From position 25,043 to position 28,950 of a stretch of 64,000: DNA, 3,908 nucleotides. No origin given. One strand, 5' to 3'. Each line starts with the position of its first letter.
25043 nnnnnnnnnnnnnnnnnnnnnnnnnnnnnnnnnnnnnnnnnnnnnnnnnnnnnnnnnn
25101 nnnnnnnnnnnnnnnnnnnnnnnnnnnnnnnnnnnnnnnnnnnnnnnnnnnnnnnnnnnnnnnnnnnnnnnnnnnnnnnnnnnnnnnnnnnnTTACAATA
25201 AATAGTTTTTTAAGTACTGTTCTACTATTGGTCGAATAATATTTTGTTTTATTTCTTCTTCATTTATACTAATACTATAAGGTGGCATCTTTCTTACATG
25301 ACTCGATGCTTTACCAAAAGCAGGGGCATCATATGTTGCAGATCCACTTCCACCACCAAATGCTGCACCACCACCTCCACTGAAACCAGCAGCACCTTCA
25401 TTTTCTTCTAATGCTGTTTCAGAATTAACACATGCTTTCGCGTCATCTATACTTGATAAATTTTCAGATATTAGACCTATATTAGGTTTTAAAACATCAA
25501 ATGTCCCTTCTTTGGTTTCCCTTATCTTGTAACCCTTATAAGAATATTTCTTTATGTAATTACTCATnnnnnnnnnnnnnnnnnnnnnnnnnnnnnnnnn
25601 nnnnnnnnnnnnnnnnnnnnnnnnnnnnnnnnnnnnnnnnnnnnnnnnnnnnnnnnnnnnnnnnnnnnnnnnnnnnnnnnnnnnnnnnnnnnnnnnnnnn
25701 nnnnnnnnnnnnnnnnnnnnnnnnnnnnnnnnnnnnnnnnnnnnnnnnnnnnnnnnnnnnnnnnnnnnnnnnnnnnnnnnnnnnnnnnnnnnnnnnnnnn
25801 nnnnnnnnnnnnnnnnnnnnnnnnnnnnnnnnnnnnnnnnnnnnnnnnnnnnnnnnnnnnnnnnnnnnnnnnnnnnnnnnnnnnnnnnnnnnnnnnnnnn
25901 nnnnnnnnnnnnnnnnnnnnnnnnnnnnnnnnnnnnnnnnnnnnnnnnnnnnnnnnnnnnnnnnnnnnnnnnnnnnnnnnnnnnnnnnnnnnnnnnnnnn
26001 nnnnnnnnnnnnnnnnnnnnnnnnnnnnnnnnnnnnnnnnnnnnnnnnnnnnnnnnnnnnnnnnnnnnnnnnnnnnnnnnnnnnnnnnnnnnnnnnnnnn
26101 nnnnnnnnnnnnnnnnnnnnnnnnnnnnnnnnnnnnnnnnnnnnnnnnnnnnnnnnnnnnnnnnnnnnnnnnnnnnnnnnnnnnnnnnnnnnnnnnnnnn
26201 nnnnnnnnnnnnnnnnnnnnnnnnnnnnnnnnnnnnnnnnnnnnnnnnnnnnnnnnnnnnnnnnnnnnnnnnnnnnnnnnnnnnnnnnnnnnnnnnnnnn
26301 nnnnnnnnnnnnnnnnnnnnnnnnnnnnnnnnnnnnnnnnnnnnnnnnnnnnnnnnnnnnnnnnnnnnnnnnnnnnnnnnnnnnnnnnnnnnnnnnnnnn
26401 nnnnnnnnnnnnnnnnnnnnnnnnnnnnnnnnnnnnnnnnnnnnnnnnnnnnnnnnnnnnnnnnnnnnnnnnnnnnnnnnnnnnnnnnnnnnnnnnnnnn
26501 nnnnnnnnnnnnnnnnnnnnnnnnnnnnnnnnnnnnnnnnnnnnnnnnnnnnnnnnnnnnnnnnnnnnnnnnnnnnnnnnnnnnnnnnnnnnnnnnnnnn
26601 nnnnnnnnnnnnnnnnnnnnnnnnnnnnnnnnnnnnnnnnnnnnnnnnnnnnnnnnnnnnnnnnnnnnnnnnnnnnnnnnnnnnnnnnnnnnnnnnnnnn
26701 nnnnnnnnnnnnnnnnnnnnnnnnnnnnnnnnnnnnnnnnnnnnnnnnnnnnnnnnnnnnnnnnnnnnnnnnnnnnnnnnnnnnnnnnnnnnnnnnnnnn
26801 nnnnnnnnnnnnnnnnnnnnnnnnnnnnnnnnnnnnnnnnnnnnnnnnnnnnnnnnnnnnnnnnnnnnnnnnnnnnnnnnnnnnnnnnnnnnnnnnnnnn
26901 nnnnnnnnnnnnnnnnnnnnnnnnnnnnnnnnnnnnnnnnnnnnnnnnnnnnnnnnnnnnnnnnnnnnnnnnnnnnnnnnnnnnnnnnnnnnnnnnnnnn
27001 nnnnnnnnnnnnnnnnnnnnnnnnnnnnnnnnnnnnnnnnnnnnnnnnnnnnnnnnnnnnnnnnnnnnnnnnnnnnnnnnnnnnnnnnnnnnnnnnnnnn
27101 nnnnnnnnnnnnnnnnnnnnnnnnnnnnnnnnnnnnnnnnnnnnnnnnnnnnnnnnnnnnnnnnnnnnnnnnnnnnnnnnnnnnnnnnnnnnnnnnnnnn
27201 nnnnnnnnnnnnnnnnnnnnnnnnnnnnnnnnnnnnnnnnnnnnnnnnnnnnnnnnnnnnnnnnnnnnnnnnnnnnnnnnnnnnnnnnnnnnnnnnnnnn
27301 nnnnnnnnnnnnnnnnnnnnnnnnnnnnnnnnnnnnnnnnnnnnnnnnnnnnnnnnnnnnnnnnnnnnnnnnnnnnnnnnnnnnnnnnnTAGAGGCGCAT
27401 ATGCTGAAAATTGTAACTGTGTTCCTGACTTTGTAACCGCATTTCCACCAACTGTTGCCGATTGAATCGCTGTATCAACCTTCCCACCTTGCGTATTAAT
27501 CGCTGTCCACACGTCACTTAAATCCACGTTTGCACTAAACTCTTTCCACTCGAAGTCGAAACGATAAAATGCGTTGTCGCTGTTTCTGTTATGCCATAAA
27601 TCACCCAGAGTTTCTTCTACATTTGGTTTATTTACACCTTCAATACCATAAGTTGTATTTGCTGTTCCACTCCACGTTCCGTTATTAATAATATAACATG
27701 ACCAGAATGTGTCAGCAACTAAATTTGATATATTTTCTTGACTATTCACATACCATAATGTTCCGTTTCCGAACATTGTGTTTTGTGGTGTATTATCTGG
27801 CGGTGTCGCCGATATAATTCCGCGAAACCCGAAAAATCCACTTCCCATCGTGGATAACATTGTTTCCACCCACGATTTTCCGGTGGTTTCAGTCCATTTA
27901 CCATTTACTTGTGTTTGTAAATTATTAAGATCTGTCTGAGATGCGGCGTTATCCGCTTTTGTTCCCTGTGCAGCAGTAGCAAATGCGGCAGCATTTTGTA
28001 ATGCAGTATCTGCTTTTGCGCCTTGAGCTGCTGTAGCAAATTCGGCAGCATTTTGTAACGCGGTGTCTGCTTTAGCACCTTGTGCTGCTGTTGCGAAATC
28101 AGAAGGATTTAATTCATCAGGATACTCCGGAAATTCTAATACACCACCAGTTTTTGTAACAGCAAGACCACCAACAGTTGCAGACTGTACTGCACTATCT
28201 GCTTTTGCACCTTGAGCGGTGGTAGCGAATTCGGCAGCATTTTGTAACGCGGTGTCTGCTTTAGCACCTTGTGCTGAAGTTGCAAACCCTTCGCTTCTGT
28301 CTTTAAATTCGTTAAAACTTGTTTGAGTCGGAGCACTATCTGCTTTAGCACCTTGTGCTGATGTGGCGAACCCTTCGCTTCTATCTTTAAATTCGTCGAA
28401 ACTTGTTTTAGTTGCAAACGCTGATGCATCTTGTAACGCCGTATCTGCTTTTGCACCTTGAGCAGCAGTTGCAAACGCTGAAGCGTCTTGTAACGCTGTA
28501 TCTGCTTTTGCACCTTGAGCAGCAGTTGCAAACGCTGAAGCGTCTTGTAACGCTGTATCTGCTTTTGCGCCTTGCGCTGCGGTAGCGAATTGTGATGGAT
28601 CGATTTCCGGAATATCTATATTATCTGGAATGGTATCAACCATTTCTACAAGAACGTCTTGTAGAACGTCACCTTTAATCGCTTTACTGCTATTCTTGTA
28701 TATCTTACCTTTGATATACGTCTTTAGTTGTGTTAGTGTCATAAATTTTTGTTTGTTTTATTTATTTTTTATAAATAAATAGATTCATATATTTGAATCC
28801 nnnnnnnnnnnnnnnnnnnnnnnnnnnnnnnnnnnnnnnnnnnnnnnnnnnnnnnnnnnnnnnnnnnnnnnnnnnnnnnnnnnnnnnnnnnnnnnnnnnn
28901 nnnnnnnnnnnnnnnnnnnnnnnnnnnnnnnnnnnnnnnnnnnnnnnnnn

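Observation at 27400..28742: Modular N-terminal domain shared between the two giant fibre genes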

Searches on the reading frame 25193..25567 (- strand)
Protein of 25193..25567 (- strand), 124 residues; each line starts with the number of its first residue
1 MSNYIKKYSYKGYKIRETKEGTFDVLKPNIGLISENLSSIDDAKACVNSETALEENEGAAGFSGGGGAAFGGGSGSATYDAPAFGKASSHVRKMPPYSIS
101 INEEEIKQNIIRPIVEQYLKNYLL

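Call 14: search_protein_families(library=phrogs, proteins=[window:25193-25567:-], max_evalue=0.001)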
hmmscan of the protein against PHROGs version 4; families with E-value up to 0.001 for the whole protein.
window:25193-25567:- (124 aa): 0 families

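Call 79: search_protein_families(library=pfam, proteins=[window:25193-25567:-], max_evalue=0.05)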
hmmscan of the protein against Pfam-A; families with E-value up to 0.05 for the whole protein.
window:25193-25567:- (124 aa): 0 families

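Call 88: find_encoding_contigs(protein=window:25193-25567:-, flank=6000, max_places=10)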
Protein window:25193-25567:- (124 aa): 9 contigs read that carry it; 6 places shown.
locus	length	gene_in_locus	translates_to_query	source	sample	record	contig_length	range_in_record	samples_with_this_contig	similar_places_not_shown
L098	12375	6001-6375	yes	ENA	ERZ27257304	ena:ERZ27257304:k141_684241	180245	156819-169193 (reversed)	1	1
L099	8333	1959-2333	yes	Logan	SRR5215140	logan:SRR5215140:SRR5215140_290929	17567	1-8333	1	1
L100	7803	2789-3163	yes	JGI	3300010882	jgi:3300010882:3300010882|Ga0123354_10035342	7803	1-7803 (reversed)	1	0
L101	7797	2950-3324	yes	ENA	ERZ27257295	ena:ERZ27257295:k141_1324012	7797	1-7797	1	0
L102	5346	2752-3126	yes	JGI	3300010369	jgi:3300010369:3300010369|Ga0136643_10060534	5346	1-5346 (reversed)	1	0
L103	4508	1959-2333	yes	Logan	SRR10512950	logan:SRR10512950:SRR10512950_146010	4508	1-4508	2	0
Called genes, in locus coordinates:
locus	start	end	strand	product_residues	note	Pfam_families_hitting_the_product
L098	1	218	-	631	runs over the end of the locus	-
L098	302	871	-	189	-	-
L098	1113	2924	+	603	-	PF14528:LAGLIDADG_3 (faint), PF03420:Peptidase_S77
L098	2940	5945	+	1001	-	PF13884:Peptidase_S74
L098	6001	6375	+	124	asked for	-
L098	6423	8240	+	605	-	-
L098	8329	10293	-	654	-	PF00012:HSP70, PF14450:FtsA (faint), PF06723:MreB_Mbl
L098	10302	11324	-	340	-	PF05265:DUF723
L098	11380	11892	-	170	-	PF00011:HSP20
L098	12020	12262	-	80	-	PF01176:eIF-1a, PF16745:RsgA_N (weak)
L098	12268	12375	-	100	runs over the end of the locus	-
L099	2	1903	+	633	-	?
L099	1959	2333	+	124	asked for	-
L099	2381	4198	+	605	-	-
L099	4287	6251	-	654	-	PF00012:HSP70, PF14450:FtsA (faint), PF06723:MreB_Mbl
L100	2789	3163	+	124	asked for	-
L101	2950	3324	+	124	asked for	-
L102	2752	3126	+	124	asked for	-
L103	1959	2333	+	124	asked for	-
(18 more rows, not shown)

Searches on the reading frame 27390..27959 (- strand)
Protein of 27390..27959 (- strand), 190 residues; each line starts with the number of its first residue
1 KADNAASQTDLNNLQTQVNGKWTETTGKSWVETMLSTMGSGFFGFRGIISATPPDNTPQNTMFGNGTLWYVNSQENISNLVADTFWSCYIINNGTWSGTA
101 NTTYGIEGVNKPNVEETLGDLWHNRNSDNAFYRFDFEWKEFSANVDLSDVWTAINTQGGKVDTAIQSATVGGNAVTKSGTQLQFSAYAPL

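Call 29: predict_structure(alignment_id=A1)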
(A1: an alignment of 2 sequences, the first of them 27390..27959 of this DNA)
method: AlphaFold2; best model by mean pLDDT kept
length: 190 residues; sequences in the alignment: 2
mean_pLDDT: 35.3   pTM: 0.29
mean pLDDT of the five models: 35.3, 33.9, 31.1, 30.1, 27.5
residues with pLDDT >= 90: 0; 70-90: 0; 50-70: 0; < 50: 190
segments of 3 or more residues with pLDDT < 50: 1-190
pLDDT, mean of each block of 10 residues (from residue 1): 31 39 35 37 39 32 35 41 40 35 30 34 37 40 34 34 32 36 30
secondary structure, 60 per line:
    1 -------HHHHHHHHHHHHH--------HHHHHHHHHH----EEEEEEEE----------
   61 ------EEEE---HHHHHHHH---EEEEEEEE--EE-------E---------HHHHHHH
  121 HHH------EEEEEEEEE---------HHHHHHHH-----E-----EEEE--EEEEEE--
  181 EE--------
elements in order: H8-20 H29-38 E43-50 E67-70 H74-81 E85-92 H114-123 E130-138 H148-155 E167-170 E173-178
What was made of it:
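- Tried and rejected: The first AF2 run used a 2-sequence alignment and gave pLDDT 35, so it was discarded (call 29).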

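Call 34: find_homologous_proteins(query=A3)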
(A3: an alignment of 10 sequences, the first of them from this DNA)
Query A3 (10 sequences) (154 aa, profile of the alignment): 1 proteins with E <= 0.001 among 364 candidates.
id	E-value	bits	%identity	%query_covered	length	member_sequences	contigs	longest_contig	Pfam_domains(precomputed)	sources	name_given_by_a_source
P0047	4.5e-36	142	36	69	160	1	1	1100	-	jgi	jgi:hypothetical protein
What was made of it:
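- Tried and rejected: With the domain profile it returned one hit (call 34).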

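Call 36: find_related_loci(query=A3, collection=viral_contigs, flank=10000)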
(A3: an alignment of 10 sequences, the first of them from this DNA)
Query A3 (154 aa) in viral_contigs; peptide patterns used: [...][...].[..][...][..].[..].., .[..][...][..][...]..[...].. (x = any residue, [..] = any of these).
4 stretches matched a pattern, but none encodes a relative of the query by tblastn (E <= 1e-3).

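Call 37: find_related_loci(query=A3, collection=metagenome_contigs, flank=10000)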
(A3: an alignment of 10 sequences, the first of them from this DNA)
Query A3 (154 aa) in metagenome_contigs; peptide patterns used: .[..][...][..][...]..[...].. (x = any residue, [..] = any of these).
37 stretches matched a pattern; 3 encode a relative of the query (tblastn E <= 1e-3); 3 distinct loci.
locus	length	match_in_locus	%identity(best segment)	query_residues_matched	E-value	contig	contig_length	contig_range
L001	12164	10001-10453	49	5-153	1e-48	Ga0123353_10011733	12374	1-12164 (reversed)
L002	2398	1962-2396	50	8-148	9e-45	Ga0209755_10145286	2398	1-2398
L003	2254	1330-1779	48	8-153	2e-44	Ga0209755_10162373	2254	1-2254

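Call 40: search_protein_families(library=phrogs, proteins=[L001:3436-4899:+, L001:4926-5585:+, L001:6005-6796:+, L001:6800-7975:+, L001:7972-8883:+, L001:8880-9470:+, L001:9674-12058:+, L001:2972-3439:+], max_evalue=0.001)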
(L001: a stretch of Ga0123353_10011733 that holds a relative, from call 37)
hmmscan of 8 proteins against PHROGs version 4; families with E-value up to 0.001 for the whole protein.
L001:3436-4899:+ (487 aa): 6 families
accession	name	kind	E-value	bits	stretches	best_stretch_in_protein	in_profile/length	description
phrog_38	-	head and packaging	2.7e-84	285.2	1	29-485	290-741/760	terminase large subunit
phrog_4758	-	head and packaging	1.1e-45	156.9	1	34-225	43-241/243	terminase large subunit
phrog_5573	-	head and packaging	6.3e-37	128.3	1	210-452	10-243/250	terminase large subunit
phrog_30251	-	head and packaging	6.7e-19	68.6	1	50-299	57-314/799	terminase large subunit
phrog_979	-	head and packaging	2.4e-06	27.5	1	266-445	410-601/642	terminase large subunit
phrog_12171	-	head and packaging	0.00079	20.5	0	376-445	29-97/110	terminase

L001:4926-5585:+ (219 aa): 5 families
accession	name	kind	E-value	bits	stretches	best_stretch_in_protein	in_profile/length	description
phrog_9116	-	tail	1.1e-18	68.3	1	54-215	55-209/455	tail protein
phrog_5795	-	tail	3.3e-10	39.9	1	54-216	388-541/968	tail protein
phrog_8763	-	tail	1.1e-07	31.4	1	69-217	559-748/1024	tail protein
phrog_8469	-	tail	1.5e-07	32.1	1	69-188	142-221/303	tail fiber protein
phrog_1800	-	tail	8.6e-06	25.9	1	60-178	392-492/545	tail collar fiber protein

L001:6005-6796:+ (263 aa): 3 families
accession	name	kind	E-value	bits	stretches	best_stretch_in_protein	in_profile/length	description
phrog_6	-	tail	5.8e-10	39.4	1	82-221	239-375/548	baseplate wedge subunit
phrog_1608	-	tail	2.7e-06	28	1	81-176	10-110/192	tail protein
phrog_2103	-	tail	4.6e-06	27.2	1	23-73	31-78/162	baseplate protein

L001:6800-7975:+ (391 aa): 2 families
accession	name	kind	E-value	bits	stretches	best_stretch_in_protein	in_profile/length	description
phrog_184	-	tail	7.1e-22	79.2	1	5-380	11-400/411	baseplate hub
phrog_16855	-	tail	4.3e-08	34.3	1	15-120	20-126/158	Gpu-like tail protein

L001:7972-8883:+ (303 aa): 2 families
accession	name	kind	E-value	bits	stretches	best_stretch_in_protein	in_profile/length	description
phrog_177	-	tail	4.4e-12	46.6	1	4-194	81-284/623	baseplate hub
phrog_11191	-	unknown function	1.2e-05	25.4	1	4-180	11-199/258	-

L001:8880-9470:+ (196 aa): 2 families
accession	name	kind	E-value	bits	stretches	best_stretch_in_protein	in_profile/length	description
phrog_521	-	tail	1.3e-07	31.6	1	9-88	45-125/534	tail protein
phrog_203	-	tail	0.00044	20.5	0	21-90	47-119/224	baseplate wedge subunit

L001:9674-12058:+ (794 aa): 1 family
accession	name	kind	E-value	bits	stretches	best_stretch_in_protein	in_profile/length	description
phrog_21834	-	unknown function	7e-06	26.9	1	455-552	13-103/132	-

L001:2972-3439:+ (155 aa): 6 families
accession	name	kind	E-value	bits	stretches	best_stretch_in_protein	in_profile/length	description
phrog_4151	-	DNA, RNA and nucleotide metabolism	2e-08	35.2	1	15-133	11-135/154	DNA binding protein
phrog_756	-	DNA, RNA and nucleotide metabolism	2.7e-07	31.7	1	9-143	3-152/166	DNA binding protein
phrog_2538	-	head and packaging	0.00014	22.9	1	19-119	12-108/129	terminase small subunit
phrog_1889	-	head and packaging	0.00019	22.1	1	17-95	12-77/276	terminase small subunit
phrog_7344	-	head and packaging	0.00038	21.7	1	19-138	22-139/161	terminase small subunit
phrog_2606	-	head and packaging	0.00039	20.8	1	16-66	11-62/310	terminase small subunit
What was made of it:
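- On Multi-RBP phage with a shared N-terminal anchor module: Context only: a homologue of the globular domain follows baseplate genes in L001 (call 40).
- The domain homologue in L001 lies directly after baseplate hub and wedge genes (call 40).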

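Call 41: predict_structure(alignment_id=A3)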
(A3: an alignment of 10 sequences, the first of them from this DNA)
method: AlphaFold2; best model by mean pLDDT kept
length: 154 residues; sequences in the alignment: 10
mean_pLDDT: 76.1   pTM: 0.64
mean pLDDT of the five models: 76.1, 73.6, 72.9, 72.7, 71.3
residues with pLDDT >= 90: 46; 70-90: 54; 50-70: 32; < 50: 22
segments of 3 or more residues with pLDDT < 50: 31-35, 138-154
pLDDT, mean of each block of 10 residues (from residue 1): 62 63 54 56 95 88 94 86 95 94 85 87 85 69 44 36
secondary structure, 60 per line:
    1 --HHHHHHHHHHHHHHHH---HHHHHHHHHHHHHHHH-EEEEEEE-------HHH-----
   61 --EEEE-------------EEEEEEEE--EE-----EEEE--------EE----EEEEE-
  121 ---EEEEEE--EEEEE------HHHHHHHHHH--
elements in order: H3-18 H22-37 E39-45 E63-66 E80-87 E97-100 E115-119 E124-129 E132-136 H143-152
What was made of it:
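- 27495..27929 (-): fibA globular domain, aa 272-416, an orphan family. AF2 core pLDDT mostly 85-95 (call 41).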

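Call 44: search_protein_families(library=pfam, alignment_id=A3, max_evalue=10)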
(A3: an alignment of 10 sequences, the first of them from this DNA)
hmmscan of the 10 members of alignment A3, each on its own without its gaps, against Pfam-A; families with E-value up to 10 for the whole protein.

A. member 1, seq(154 aa): 0 families

B. families by the number of members that match (of 10 scanned): 2 families
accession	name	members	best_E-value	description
PF07484.17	Collar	1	0.088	Phage Tail Collar Domain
PF05299.18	Peptidase_M61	1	0.12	M61 glycyl aminopeptidase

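Call 46: fold_search(model_id=the predicted structure, library=viral)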
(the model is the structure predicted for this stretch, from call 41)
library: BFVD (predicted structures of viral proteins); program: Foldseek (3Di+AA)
matches with E <= 10: 863; with E <= 0.001: 0
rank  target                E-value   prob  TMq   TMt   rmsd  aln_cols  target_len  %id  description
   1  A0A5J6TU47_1          1.3e-03  0.77  0.26  0.04  28.7       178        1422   15  (no name in the UniProt tables at hand)
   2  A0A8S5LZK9            1.8e-03  0.96  0.24  0.19  15.1       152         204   12  Uncharacterized protein [Siphoviridae sp. ctqw35]
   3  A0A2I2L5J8            2.5e-03  0.77  0.21  0.04  14.0       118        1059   17  Collagen-like protein with Phage Tail Collar Domain [Orpheovirus IHUMI-LCC2]
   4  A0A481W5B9            2.7e-03  0.54  0.21  0.03  17.1       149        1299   15  DUF1983 domain-containing protein [Fusobacterium phage Fnu1]
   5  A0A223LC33            3.1e-03  0.94  0.30  0.19   8.5       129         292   13  Tail fiber protein [Bacillus phage PBS1]
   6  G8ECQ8                3.1e-03  0.54  0.22  0.14  26.5       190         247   14  (no name in the UniProt tables at hand)
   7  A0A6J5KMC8            4.0e-03  0.82  0.19  0.09  12.2       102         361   24  Collagen triple helix repeat [uncultured Caudovirales phage]
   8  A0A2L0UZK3            4.8e-03  0.60  0.18  0.06  17.3       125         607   18  Uncharacterized protein [Agrobacterium phage Atu_ph07]
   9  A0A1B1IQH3            6.2e-03  0.82  0.25  0.08   8.0       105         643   16  (no name in the UniProt tables at hand)
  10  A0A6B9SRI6            6.6e-03  0.87  0.27  0.24   8.6       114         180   13  (no name in the UniProt tables at hand)
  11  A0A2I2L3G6            8.0e-03  0.47  0.20  0.03  19.7       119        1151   19  Collagen-like protein [Orpheovirus IHUMI-LCC2]
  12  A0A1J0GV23            9.7e-03  0.38  0.19  0.07  19.9       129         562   15  Phage tail fiber [Vibrio phage vB_VspP_pVa5]
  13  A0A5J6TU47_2          1.0e-02  0.47  0.22  0.03  22.5       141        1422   13  (no name in the UniProt tables at hand)
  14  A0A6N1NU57            1.1e-02  0.60  0.19  0.13  12.6       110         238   18  Uncharacterized protein [Tupanvirus deep ocean]
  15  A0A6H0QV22            1.2e-02  0.85  0.26  0.15  11.4       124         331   15  (no name in the UniProt tables at hand)
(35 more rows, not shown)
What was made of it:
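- On Known fold or family for the 145-aa globular domain: BFVD E >= 1.3e-3 with TM <= 0.31 (call 46).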

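Call 83: fold_search(model_id=the predicted structure, library=pdb)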
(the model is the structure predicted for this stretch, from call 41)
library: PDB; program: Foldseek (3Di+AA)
matches with E <= 10: 119; with E <= 0.001: 0
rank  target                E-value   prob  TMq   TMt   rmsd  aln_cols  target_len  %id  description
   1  9vyg_A                8.1e-02  0.20  0.25  0.22   9.8       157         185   13  Cyanopodophage Pan3 tail complex (released 2025-11-26)
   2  8gtc_S                8.1e-01  0.15  0.26  0.21   6.9       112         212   15  Cryo-EM model of the marine siphophage vB_DshS-R4C baseplate-tail complex (released 2023-07-12)
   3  6s86_B                8.1e-01  0.02  0.11  0.10  12.5        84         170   14  Human wtSTING in complex with 3'3'-c-di-GMP (released 2019-07-17)
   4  8sth                  8.7e-01  0.04  0.14  0.13  12.2        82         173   15  human STING with diABZI agonist 15 (released 2023-07-26)
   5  4bnd_B                1.2e+00  0.04  0.19  0.13  15.0       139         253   12  Structure of an atypical alpha-phosphoglucomutase similar to eukaryotic phosphomannomutases (released 2013-10-02)
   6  7jhz_C                1.3e+00  0.02  0.13  0.14  11.8        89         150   10  Crystal structure of the carbohydrate-binding domain VP8* of human P[8] rotavirus strain BM13851 in complex with LNDFH (released 2021-07-28)
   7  3n3f_B                1.4e+00  0.30  0.18  0.47   2.7        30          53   23  Crystal Structure of the Human Collagen XV Trimerization Domain: A Potent Trimerizing Unit Common to Multiplexin Colla (released 2010-10-20)
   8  8oxz_P                1.9e+00  0.04  0.14  0.05   9.6        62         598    8  Rat alpha5beta1 integrin, headpiece (released 2024-11-13)
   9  5l9u_R                1.9e+00  0.02  0.14  0.06  17.0        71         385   13  Model of human Anaphase-promoting complex/Cyclosome (APC/C-CDH1) with a cross linked Ubiquitin variant-substrate-UBE2C (released 2016-09-14)
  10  9ijn                  1.9e+00  0.01  0.11  0.10  12.5        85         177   14  STING LBD domain with an agonist DW18343 (released 2025-01-08)
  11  4bnd_A                2.0e+00  0.03  0.19  0.13  15.0       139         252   12  Structure of an atypical alpha-phosphoglucomutase similar to eukaryotic phosphomannomutases (released 2013-10-02)
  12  9wh9_B                2.0e+00  0.02  0.14  0.13  12.3        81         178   10  Crystal Structure of Bovine STING bound to diABZI3 (released 2026-03-04)
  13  6ska_D                2.1e+00  0.04  0.14  0.07  10.2        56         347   12  Teneurin 2 in complex with Latrophilin 1 Lec-Olf domains (released 2020-02-12)
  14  8sti                  2.4e+00  0.02  0.13  0.12  12.3        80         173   14  human STING with agonist XMT-1616 (released 2023-07-26)
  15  6s27                  2.4e+00  0.01  0.11  0.10  12.1        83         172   14  Crystal structure of human wild type STING in complex with 2'3'-cyclic-GMP-2'F-2'dAMP (released 2019-11-27)
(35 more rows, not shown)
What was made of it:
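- On Known fold or family for the 145-aa globular domain: Foldseek PDB E >= 0.08 (call 83).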

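Call 84: search_protein_families(library=phrogs, alignment_id=A3, max_evalue=0.1)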
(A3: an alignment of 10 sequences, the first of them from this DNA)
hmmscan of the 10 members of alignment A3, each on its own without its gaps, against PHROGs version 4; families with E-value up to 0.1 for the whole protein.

A. member 1, seq(154 aa): 0 families

B. families by the number of members that match (of 10 scanned): 2 families
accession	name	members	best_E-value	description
phrog_7425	-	1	0.053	-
phrog_13913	-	1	0.077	-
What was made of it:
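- On Known fold or family for the 145-aa globular domain: Pfam best E 0.088 and PHROG best E 0.053, each for one member only (calls 44, 84).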

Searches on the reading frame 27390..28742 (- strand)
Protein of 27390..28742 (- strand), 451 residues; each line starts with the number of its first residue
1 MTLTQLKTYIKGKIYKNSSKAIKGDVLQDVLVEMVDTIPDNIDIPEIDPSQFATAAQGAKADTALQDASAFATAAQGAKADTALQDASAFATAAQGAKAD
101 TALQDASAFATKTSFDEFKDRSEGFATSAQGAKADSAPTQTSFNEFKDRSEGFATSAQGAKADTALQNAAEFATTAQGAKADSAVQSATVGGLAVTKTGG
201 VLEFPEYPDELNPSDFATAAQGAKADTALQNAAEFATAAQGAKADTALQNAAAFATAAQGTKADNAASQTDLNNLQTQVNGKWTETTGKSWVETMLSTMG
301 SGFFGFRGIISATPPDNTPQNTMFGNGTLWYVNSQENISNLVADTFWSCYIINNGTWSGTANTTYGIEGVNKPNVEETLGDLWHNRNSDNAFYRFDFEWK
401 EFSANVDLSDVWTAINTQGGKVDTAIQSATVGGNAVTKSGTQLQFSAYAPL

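Call 79: search_protein_families(library=pfam, proteins=[window:27390-28742:-], max_evalue=0.05)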
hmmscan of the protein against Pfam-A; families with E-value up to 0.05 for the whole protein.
window:27390-28742:- (451 aa): 0 families

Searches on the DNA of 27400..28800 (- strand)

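Call 9: search_dna_similar(query=window:27400-28800:-, collection=phages, mode=distant, max_rows=25)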
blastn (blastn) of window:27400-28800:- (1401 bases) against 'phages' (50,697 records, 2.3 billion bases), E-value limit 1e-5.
No match.
